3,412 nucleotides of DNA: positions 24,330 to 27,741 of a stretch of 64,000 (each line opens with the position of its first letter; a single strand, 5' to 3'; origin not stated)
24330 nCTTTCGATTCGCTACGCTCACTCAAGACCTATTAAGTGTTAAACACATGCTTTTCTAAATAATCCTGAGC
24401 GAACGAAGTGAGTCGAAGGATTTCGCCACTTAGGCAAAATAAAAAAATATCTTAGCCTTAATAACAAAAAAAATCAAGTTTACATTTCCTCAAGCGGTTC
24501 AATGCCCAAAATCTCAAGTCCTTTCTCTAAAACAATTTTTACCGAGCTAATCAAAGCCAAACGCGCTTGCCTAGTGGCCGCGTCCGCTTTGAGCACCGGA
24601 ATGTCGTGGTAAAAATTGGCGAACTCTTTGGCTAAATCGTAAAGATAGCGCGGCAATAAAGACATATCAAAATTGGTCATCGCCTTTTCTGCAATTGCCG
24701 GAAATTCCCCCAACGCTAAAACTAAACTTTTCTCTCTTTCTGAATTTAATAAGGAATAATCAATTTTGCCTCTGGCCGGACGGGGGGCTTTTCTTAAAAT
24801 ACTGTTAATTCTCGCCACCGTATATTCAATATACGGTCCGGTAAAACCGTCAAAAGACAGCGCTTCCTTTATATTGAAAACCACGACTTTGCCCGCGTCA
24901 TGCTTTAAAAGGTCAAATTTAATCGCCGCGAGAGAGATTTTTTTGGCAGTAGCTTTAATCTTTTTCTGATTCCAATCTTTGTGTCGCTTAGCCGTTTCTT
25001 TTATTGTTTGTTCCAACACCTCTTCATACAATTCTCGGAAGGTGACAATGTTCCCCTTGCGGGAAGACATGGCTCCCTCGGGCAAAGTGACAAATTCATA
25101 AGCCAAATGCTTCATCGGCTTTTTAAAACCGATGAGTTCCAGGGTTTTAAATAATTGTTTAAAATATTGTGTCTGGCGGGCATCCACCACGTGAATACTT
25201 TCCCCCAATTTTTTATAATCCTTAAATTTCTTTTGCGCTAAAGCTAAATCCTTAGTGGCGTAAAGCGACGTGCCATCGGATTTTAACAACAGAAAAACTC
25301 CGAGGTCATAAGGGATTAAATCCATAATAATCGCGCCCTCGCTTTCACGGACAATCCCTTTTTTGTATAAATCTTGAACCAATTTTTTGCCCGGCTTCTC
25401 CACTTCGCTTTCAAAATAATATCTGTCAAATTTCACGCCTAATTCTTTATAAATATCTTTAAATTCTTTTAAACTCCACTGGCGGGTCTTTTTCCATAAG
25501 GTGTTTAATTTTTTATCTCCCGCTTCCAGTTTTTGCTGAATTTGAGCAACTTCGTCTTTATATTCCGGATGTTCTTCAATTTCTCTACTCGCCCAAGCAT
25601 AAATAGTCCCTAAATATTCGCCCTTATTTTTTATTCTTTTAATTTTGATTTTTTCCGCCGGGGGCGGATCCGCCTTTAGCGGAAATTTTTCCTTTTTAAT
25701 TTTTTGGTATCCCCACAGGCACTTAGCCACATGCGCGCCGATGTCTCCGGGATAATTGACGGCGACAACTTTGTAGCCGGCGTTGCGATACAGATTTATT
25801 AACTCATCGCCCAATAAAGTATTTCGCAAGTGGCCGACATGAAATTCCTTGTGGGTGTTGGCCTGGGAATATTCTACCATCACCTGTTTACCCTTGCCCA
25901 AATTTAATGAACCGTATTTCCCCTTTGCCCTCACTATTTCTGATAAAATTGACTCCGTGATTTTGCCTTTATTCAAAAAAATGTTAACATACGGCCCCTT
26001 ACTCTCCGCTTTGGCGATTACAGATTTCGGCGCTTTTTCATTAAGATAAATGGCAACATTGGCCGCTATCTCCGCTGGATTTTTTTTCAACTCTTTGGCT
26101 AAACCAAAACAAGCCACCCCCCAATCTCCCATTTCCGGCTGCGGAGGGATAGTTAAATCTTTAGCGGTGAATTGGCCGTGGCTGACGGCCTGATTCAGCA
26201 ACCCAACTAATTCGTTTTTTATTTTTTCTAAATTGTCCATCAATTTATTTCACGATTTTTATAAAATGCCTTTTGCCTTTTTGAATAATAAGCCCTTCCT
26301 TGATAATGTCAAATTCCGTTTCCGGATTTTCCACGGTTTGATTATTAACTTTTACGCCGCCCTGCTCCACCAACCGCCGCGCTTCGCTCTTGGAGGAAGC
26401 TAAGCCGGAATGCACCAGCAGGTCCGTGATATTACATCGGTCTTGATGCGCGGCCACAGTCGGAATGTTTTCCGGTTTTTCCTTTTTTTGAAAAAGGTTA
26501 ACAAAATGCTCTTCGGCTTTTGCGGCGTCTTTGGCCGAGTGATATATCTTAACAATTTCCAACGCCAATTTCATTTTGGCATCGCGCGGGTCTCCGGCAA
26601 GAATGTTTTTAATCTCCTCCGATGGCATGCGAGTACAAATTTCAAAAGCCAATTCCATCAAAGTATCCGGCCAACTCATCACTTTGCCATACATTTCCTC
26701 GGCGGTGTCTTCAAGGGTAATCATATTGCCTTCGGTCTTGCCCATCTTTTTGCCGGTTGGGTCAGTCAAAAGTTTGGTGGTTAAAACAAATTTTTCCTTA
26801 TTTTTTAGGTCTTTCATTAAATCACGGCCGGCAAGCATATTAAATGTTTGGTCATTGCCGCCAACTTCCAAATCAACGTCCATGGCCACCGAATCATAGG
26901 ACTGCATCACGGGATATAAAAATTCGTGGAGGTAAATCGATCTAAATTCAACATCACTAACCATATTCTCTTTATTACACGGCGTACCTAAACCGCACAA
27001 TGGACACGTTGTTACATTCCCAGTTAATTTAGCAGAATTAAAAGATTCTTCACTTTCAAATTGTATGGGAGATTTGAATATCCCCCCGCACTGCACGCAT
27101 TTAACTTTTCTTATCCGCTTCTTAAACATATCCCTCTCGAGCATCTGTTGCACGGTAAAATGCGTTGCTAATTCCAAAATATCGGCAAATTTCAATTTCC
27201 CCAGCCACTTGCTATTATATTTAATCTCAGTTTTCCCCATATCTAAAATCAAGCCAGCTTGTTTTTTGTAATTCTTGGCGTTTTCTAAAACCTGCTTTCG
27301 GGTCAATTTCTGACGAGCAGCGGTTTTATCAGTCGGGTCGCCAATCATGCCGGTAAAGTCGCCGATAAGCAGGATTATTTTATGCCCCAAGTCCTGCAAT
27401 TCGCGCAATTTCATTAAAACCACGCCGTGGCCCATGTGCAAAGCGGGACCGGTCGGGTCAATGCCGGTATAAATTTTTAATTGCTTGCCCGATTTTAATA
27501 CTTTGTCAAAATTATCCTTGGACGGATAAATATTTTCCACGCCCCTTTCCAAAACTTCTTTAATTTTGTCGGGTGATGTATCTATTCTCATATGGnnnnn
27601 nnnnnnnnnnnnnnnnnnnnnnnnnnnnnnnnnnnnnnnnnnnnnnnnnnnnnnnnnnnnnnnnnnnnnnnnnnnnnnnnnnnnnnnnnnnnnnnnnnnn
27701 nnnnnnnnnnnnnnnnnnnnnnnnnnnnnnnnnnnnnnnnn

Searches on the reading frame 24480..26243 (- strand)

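Call 8: search_protein_families(library=pfam, proteins=[window:24480-26243:-], max_evalue=0.001)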
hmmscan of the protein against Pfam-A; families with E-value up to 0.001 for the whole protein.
window:24480-26243:- (587 aa): 3 families
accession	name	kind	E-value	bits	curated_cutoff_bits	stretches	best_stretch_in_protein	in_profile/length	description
PF00750.26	tRNA-synt_1d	-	2.1e-49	168.8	23.3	1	101-451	3-342/349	tRNA synthetases class I (R), catalytic domain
PF05746.21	DALR_1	-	1.2e-32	112.8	22.3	1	472-587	1-117/117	DALR anticodon binding domain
PF03485.21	Arg_tRNA_synt_N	-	1.3e-12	48.6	21.5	1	10-90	5-85/85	Arginyl tRNA synthetase N terminal domain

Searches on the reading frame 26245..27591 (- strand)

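Call 53: search_protein_families(library=pfam, proteins=[window:26245-27591:-], max_evalue=0.001)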
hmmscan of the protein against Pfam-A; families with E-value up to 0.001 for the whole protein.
window:26245-27591:- (448 aa): 4 families
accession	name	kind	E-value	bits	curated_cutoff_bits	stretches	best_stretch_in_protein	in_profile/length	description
PF00579.31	tRNA-synt_1b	-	6.4e-73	246.1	21.1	2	35-167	3-132/292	tRNA synthetases class I (W and Y)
PF22421.1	SYY_C-terminal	-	4.1e-12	46.3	27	1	374-444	7-81/83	Tyrosine--tRNA ligase SYY-like C-terminal domain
PF01479.30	S4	-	1.1e-10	41.5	22.8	1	391-425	6-40/48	S4 domain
PF16714.10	TyrRSs_C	-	5.2e-05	23.5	30.6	1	388-420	23-55/120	Tyrosyl-tRNA synthetase C-terminal domain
